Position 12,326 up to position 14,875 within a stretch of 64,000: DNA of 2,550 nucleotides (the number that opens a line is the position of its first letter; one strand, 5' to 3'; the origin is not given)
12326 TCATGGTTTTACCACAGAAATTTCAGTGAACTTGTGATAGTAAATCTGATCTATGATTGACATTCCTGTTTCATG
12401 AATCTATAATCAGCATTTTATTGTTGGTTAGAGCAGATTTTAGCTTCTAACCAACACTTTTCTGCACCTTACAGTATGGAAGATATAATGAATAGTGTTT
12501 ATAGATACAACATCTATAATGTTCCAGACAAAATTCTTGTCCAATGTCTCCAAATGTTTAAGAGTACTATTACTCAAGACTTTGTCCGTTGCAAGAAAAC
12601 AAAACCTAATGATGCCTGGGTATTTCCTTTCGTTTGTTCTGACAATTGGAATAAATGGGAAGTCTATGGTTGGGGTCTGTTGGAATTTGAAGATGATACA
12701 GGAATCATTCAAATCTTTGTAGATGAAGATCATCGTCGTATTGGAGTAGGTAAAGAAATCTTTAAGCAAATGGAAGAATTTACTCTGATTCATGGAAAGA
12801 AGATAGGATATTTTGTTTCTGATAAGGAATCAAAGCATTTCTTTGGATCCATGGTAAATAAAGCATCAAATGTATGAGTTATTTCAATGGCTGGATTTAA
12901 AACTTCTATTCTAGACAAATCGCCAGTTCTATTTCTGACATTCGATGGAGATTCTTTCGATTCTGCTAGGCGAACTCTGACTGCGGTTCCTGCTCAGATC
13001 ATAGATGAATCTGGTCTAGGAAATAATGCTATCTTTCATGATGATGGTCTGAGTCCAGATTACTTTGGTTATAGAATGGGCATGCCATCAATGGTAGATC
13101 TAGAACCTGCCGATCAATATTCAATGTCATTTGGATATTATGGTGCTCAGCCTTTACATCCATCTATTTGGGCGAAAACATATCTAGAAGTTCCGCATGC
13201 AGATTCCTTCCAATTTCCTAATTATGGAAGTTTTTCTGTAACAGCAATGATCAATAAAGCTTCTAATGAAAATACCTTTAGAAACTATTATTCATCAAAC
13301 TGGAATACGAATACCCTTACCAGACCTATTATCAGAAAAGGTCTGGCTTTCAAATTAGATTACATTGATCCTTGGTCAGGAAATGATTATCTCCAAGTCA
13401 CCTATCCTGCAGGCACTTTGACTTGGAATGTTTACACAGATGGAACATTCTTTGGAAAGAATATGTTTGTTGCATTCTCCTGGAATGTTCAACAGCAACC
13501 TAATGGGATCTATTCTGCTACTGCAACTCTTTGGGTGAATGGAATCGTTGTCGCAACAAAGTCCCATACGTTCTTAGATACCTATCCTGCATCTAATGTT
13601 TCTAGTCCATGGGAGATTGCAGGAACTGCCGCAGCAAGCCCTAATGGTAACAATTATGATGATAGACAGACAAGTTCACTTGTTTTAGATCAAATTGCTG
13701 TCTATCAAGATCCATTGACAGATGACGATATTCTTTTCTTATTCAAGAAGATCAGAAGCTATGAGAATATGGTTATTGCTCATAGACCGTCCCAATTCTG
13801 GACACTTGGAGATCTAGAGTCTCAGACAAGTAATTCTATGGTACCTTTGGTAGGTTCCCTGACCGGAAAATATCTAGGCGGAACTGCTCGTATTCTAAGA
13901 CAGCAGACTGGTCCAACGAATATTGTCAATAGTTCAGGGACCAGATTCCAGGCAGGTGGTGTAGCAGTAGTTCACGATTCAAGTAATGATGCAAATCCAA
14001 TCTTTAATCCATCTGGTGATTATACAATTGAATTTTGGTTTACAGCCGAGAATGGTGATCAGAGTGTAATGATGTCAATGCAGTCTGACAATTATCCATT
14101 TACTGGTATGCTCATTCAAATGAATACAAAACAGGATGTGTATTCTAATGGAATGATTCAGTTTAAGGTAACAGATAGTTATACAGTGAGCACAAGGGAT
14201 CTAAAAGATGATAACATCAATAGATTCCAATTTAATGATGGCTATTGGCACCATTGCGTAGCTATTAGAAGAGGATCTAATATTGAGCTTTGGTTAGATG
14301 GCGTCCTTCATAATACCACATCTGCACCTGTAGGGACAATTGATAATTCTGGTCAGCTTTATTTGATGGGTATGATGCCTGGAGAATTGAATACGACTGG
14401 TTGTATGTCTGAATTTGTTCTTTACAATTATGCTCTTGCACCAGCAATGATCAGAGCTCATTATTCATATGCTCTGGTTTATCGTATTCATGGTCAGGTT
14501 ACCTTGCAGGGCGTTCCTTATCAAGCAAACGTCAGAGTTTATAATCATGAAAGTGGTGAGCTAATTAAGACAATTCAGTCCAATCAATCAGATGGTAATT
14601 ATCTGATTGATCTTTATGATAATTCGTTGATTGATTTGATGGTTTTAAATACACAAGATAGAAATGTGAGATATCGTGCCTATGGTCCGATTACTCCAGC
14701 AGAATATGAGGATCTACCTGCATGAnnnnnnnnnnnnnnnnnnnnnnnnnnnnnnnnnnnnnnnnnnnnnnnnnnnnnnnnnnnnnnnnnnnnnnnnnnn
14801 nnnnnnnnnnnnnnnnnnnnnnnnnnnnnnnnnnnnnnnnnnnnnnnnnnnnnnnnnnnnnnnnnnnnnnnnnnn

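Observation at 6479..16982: LamG-domain paralog family split between strands, plus a structural-like cassette with GNAT inside the early region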

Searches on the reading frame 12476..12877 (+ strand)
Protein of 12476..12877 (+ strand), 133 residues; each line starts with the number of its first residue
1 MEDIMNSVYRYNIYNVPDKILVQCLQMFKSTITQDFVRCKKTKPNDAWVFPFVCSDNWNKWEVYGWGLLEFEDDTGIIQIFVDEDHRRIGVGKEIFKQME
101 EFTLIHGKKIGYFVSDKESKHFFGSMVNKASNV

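Call 4: search_protein_families(library=pfam, proteins=[window:12476-12877:+], max_evalue=0.1)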
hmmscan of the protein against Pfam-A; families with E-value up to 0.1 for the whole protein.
window:12476-12877:+ (133 aa): 5 families
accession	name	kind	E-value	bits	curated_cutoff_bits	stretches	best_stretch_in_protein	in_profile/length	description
PF00583.31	Acetyltransf_1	-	3.1e-05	24.7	20.7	1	53-122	37-110/116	Acetyltransferase (GNAT) family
PF13508.13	Acetyltransf_7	-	5.2e-05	24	27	1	62-122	13-76/84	Acetyltransferase (GNAT) domain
PF13673.13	Acetyltransf_10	-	0.00035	21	23.6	1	67-106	44-83/128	Acetyltransferase (GNAT) domain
PF05301.17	Acetyltransf_16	-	0.032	14.5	27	1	75-123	102-147/173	GNAT acetyltransferase, Mec-17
PF08445.16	FR47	-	0.076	13.4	22.1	0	72-110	19-57/86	FR47-like protein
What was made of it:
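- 12476..12877 (+): Small GNAT acetyltransferase. The likely start is the ATG at 12488 (129 aa). Acetyltransf_1, 24.7 bits against a 20.7 cutoff (call 4).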

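Call 6: search_protein_families(library=phrogs, proteins=[window:12476-12877:+], max_evalue=0.01)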
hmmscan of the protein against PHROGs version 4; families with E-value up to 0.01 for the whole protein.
window:12476-12877:+ (133 aa): 0 families

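Call 55: search_dna_similar(query=window:12476-12877:+, collection=phages, mode=protein, max_rows=15, max_evalue=0.01)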
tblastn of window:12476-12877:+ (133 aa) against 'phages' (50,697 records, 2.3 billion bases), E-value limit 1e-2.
No match.
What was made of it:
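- Closest known: Baseplate-region LamG gene block of Menderavirus. Different: Those phages have no LamG gene beside an RNase H gene, and no GNAT was found in any cultured phage (call 55).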

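Call 57: find_homologous_proteins(query=window:12476-12877:+, max_evalue=0.001)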
Query window:12476-12877:+ (133 aa): 2 proteins with E <= 0.001 among 2 candidates.
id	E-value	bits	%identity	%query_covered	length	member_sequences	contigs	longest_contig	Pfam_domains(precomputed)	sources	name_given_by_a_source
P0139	8.0e-85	300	100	97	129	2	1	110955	-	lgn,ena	-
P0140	7.2e-38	147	55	92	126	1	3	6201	PF13508.14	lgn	-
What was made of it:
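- On GNAT acetyltransferase: The ortholog P0140 carries PF13508 (call 57).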

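Call 58: find_encoding_contigs(protein=P0140, flank=6000, max_places=3)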
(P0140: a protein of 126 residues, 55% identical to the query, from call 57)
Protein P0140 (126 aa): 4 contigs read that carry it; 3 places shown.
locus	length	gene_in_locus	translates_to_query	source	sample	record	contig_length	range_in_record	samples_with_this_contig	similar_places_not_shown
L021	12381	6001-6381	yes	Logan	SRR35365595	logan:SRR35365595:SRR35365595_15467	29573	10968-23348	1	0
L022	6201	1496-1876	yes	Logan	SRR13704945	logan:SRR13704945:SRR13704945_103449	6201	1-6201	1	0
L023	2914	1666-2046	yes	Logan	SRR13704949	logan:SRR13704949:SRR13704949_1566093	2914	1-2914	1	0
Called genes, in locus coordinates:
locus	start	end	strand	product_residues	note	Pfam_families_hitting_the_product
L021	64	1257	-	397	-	PF13385:Laminin_G_3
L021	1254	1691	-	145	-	PF00075:RNase_H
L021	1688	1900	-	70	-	-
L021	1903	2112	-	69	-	-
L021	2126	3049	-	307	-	-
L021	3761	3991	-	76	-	-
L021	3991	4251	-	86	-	PF26092:T4_Y16D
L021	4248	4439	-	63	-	-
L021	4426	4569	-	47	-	-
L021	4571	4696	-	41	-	-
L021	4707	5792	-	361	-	PF13191:AAA_16 (faint)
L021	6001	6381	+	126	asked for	PF13508:Acetyltransf_7 (weak)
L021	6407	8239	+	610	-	PF13385:Laminin_G_3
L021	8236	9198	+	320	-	-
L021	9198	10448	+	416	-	PF13385:Laminin_G_3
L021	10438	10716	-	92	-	-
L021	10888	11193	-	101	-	-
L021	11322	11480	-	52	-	-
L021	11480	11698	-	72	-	-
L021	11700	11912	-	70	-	-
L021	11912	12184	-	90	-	-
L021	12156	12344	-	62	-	-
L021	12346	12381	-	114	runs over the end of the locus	-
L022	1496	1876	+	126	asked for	PF13508:Acetyltransf_7 (weak)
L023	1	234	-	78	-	?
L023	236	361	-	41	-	-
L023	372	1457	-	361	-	PF13191:AAA_16 (faint)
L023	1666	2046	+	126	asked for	PF13508:Acetyltransf_7 (weak)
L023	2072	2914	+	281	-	?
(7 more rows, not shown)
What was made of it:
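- Tried and rejected: P0140 sits at the same locus in L021-L023 (calls 57, 58).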

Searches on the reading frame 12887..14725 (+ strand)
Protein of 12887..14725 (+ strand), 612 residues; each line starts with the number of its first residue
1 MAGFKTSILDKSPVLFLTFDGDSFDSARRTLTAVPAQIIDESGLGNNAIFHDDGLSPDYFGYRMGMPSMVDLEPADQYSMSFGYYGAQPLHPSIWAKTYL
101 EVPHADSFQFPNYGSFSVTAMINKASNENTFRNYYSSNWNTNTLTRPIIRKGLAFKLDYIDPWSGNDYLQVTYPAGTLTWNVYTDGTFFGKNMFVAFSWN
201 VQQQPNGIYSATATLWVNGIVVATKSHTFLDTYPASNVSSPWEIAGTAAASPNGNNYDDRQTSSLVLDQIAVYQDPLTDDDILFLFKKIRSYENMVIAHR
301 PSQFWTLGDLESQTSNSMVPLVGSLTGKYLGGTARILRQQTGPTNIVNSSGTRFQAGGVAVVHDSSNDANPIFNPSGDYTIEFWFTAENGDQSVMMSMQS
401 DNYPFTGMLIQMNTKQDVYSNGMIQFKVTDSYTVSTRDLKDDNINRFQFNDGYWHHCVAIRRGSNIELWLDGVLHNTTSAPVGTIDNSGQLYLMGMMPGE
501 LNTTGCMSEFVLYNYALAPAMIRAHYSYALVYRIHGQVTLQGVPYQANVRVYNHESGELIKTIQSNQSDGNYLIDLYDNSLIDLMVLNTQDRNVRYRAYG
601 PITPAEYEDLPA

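Call 4: search_protein_families(library=pfam, proteins=[window:12887-14725:+], max_evalue=0.1)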
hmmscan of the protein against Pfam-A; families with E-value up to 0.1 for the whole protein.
window:12887-14725:+ (612 aa): 4 families
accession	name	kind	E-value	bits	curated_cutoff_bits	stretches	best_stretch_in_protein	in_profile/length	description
PF13385.13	Laminin_G_3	-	1.7e-17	64.4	27.6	1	372-522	13-150/151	Concanavalin A-like lectin/glucanases superfamily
PF02210.31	Laminin_G_2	-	2.3e-06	28.5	22.9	1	407-508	8-119/126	Laminin G domain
PF06439.18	3keto-disac_hyd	-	0.0023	18.5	26.8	1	377-484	52-157/187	3-keto-disaccharide hydrolase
PF00054.30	Laminin_G_1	-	0.0052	17.4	24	1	448-497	49-101/131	Laminin G domain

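Call 6: search_protein_families(library=phrogs, proteins=[window:12887-14725:+], max_evalue=0.01)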
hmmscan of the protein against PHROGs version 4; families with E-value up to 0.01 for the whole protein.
window:12887-14725:+ (612 aa): 4 families
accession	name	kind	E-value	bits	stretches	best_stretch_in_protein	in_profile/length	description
phrog_31125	-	unknown function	7.9e-199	663.2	1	1-611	1-624/625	-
phrog_3545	-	unknown function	8.1e-12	45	1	367-525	808-972/1115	-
phrog_8510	-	head and packaging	4.1e-07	29.1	1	420-525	790-896/1348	virion structural protein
phrog_27013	-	unknown function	0.0049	18.1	0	531-573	22-63/95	-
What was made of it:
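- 12887..14725 (+): p612: the conserved member of the cassette. It has a distant LamG domain (residues 372-522) and a weak sub-threshold match to a small beta-domain PHROG family near its C-terminus (phrog_27013, residues 531-573). phrog_31125, E=8e-199 (call 6).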

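Call 8: search_dna_similar(query=window:12887-14725:+, collection=phages, mode=protein, max_rows=30)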
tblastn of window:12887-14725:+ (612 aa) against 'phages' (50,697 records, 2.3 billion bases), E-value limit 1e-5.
Records with a match: 21; places in all: 21; records where one place covers at least 80% of the query: 21.
Best place of each record, by identity: <60% 21.
By first word of the organism name: Stenotrophomonas 16; Xanthomonas 2; Acidovorax 2; Variovorax 1.
By host as written in the record: Stenotrophomonas maltophilia 12; Stenotrophomonas maltophilia AP143 2; Stenotrophomonas sp. 2; Acidovorax citrulli 2; Xanthomonas sp. 1; Xanthomonas campestris pv. campestris str. 8004 1; Variovorax sp. SCN45 1.
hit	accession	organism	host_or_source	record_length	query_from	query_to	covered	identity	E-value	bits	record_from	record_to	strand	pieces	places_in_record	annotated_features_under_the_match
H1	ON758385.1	Xanthomonas phage BUDD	Xanthomonas sp.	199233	1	611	100%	44.1%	1e-159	512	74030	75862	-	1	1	hypothetical protein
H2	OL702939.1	Stenotrophomonas maltophilia phage vB_SmaM_Ps15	Stenotrophomonas maltophilia AP143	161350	1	611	100%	43.4%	3e-146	473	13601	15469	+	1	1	putative amine dehydrogenase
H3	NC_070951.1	Stenotrophomonas maltophilia phage vB_SmaM_Ps15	Stenotrophomonas maltophilia AP143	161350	1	611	100%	43.4%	3e-146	473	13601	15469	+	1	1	putative amine dehydrogenase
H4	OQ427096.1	Xanthomonas phage X1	Xanthomonas campestris pv. campestris ...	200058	1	611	100%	43.4%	9e-156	501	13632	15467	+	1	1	hypothetical protein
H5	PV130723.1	Stenotrophomonas phage Yut2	Stenotrophomonas maltophilia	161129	1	611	100%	43.3%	3e-145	471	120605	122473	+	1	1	hypothetical protein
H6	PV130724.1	Stenotrophomonas phage Yut3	Stenotrophomonas maltophilia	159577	1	611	100%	43.3%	3e-145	471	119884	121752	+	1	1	hypothetical protein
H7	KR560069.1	Stenotrophomonas phage IME-SM1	Stenotrophomonas sp.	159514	1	611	100%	43.3%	7e-145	469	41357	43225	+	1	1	hypothetical protein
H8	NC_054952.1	Stenotrophomonas phage IME-SM1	Stenotrophomonas sp.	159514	1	611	100%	43.3%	7e-145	469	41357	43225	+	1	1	hypothetical protein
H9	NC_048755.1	Stenotrophomonas phage YB07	Stenotrophomonas maltophilia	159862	1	611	100%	43.3%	7e-145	469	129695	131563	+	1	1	hypothetical protein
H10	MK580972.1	Stenotrophomonas phage YB07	Stenotrophomonas maltophilia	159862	1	611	100%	43.3%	7e-145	469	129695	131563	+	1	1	hypothetical protein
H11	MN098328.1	Stenotrophomonas phage Mendera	Stenotrophomonas maltophilia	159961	1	611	100%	43.1%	1e-144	469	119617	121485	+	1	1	hypothetical protein | ribosome_binding_site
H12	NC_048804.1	Stenotrophomonas phage Mendera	Stenotrophomonas maltophilia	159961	1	611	100%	43.1%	1e-144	469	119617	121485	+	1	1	hypothetical protein | ribosome_binding_site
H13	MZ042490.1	Stenotrophomonas phage BUCT608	Stenotrophomonas maltophilia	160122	1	611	100%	43.1%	1e-144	469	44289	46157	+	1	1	hypothetical protein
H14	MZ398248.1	Stenotrophomonas phage BUCT608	Stenotrophomonas maltophilia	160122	1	611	100%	43.1%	1e-144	469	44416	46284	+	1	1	hypothetical protein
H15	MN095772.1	Stenotrophomonas phage Moby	Stenotrophomonas maltophilia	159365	1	611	100%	43.0%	3e-144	468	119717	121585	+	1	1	putative structural protein | ribosome_binding_site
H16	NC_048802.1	Stenotrophomonas phage Moby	Stenotrophomonas maltophilia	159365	1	611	100%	43.0%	3e-144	468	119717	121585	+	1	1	putative structural protein | ribosome_binding_site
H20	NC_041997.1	Acidovorax phage ACP17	Acidovorax citrulli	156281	1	611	100%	38.7%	2e-131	431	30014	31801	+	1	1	hypothetical protein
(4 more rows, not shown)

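Call 10: get_annotated_region(hit=H20, flank=9000)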
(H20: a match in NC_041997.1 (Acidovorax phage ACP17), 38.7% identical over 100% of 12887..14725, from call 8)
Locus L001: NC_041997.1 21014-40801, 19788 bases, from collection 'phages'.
description: Acidovorax phage ACP17, complete genome.
organism: Acidovorax phage ACP17 (NCBI taxid 2010329)
taxonomy: Viruses; Duplodnaviria; Heunggongvirae; Uroviricota; Caudoviricetes; Busanvirus; Busanvirus ACP17
host: Acidovorax citrulli; source: -; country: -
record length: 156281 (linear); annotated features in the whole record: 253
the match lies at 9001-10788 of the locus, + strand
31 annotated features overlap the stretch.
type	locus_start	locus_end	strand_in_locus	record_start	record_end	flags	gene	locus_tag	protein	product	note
CDS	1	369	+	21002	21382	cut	-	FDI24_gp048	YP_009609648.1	hypothetical protein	-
CDS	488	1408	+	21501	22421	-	-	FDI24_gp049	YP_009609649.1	baseplate hub subunit and tail lysozyme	baseplate hub subunit (T4-like gp5) / tail lysozyme (T4-like gp5)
CDS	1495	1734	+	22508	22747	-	-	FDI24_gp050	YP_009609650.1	hypothetical protein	-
CDS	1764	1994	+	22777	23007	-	-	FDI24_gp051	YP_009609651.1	hypothetical protein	-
CDS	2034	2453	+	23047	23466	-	-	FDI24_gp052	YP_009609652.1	hypothetical protein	-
CDS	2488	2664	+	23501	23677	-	-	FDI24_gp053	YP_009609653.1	hypothetical protein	-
CDS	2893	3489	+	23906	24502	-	-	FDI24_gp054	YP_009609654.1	hypothetical protein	-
CDS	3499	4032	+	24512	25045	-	-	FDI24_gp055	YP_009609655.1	hypothetical protein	-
CDS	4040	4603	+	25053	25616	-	-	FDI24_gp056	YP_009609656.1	hypothetical protein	-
CDS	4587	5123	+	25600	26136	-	-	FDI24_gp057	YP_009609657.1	hypothetical protein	-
CDS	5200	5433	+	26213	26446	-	-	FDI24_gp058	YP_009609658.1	hypothetical protein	-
CDS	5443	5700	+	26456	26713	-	-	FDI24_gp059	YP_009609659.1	hypothetical protein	-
CDS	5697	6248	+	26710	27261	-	-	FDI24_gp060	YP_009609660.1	hypothetical protein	-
CDS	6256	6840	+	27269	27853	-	-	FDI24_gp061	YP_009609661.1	hypothetical protein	-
CDS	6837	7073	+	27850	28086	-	-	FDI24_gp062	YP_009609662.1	hypothetical protein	-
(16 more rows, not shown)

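Call 11: get_annotated_region(hit=H16, flank=9000)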
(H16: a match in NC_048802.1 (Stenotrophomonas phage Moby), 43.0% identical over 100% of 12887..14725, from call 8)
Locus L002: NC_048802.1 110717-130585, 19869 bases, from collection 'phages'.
description: Stenotrophomonas phage Moby, complete genome.
organism: Stenotrophomonas phage Moby (NCBI taxid 2601680)
taxonomy: Viruses; Duplodnaviria; Heunggongvirae; Uroviricota; Caudoviricetes; Menderavirus; Menderavirus moby
host: Stenotrophomonas maltophilia; source: wastewater treatment plant; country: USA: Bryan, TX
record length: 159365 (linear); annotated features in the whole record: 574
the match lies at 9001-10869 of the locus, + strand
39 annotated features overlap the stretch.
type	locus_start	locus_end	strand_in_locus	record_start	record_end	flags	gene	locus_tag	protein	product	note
CDS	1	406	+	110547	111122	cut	-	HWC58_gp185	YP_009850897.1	hypothetical protein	-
CDS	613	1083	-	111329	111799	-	-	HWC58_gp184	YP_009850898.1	NAD synthetase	BLAST homology to T4 NP_049788.2 [gene=segD] [protein=SegD homing endonuclease] evalue=0.00000262536; however, does not ...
regulatory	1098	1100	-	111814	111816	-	-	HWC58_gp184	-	ribosome_binding_site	CPT_Moby_214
regulatory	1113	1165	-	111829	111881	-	-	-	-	terminator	-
CDS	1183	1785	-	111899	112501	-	-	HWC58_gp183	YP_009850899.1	tail tube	appears to be degenerate tail tube protein, possibly the result of a gene duplication event: BLAST homology to T4 ...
CDS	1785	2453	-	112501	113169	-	-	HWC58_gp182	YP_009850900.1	DNA end protector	BLAST homology to T4 NP_049754.1 [gene=2] [protein=terminal DNA protecting protein] evalue= 2.40722e-20; InterProScan ...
regulatory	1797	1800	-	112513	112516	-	-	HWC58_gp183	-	ribosome_binding_site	CPT_Moby_215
CDS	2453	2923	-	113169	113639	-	-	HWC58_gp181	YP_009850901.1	head closure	-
regulatory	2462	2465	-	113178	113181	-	-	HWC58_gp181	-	ribosome_binding_site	CPT_Moby_216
regulatory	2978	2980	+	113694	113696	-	-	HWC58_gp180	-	ribosome_binding_site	CPT_Moby_218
CDS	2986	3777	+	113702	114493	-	-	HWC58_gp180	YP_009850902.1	baseplate tail tube cap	BLAST homology to Salmonella virus ViI YP_004327405.1 [gene=baseplate/tail] [protein=Gp48 T4-like baseplate tail tube ...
regulatory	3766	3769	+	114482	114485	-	-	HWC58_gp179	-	ribosome_binding_site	CPT_Moby_219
CDS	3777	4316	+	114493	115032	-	-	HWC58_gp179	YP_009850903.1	baseplate wedge protein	BLAST homology to T4 NP_049756.1 [gene=53] [protein=baseplate wedge protein gp53] evalue=2.45198e-10; InterProScan ...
regulatory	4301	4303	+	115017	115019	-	-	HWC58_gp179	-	ribosome_binding_site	CPT_Moby_220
CDS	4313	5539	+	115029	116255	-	-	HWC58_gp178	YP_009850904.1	tail protein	-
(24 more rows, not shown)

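Call 37: get_annotated_region(hit=H1, flank=12000)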
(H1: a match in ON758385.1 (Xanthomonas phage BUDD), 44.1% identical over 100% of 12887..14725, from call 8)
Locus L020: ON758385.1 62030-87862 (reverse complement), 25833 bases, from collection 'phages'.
description: Xanthomonas phage BUDD, complete genome.
organism: Xanthomonas phage BUDD (NCBI taxid 2961708)
taxonomy: Viruses; Duplodnaviria; Heunggongvirae; Uroviricota; Caudoviricetes
host: Xanthomonas sp.; source: farm ditch water; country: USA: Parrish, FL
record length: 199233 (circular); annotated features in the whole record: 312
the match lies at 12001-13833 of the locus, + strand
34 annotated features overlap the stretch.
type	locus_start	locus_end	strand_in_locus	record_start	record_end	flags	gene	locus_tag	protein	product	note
CDS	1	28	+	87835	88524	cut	-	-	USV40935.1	tail tube associated base plate protein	-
CDS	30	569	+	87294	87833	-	-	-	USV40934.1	baseplate wedge protein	-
CDS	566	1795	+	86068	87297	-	-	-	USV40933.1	hypothetical protein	-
CDS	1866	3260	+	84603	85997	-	-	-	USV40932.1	baseplate hub protein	-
CDS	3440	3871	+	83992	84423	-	-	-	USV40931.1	hypothetical protein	-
CDS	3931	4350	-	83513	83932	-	-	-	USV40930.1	hypothetical protein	-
CDS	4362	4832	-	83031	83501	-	-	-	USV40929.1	DUF4262 domain-containing protein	-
CDS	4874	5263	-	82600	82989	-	-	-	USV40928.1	hypothetical protein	-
CDS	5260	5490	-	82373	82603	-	-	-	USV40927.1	hypothetical protein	-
CDS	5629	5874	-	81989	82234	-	-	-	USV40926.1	hypothetical protein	-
CDS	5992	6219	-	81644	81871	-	-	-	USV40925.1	hypothetical protein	-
CDS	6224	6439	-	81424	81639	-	-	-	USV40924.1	hypothetical protein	-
CDS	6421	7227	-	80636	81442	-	-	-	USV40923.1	ATP-grasp domain-containing protein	-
CDS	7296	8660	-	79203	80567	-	-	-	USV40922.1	SPFH domain-containing protein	-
CDS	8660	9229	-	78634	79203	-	-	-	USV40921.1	hypothetical protein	-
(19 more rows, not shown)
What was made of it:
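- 12887..14725 (+): 38-44% identity to ACP17, Menderavirus and BUDD proteins in their baseplate region (calls 8, 10, 11, 37).
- In cultured relatives the genes are part of the late baseplate block (calls 10, 11, 37).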

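Call 46: search_solved_structures(query=window:12887-14725:+, max_evalue=0.1)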
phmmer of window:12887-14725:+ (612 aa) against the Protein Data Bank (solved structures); distinct sequences matched with E-value up to 0.1: 2.
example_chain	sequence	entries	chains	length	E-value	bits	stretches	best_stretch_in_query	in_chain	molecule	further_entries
7zc9_B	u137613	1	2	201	0.057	15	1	444-504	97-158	Pikachurin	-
8d1b_D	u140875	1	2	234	0.082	14.5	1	444-504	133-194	Pikachurin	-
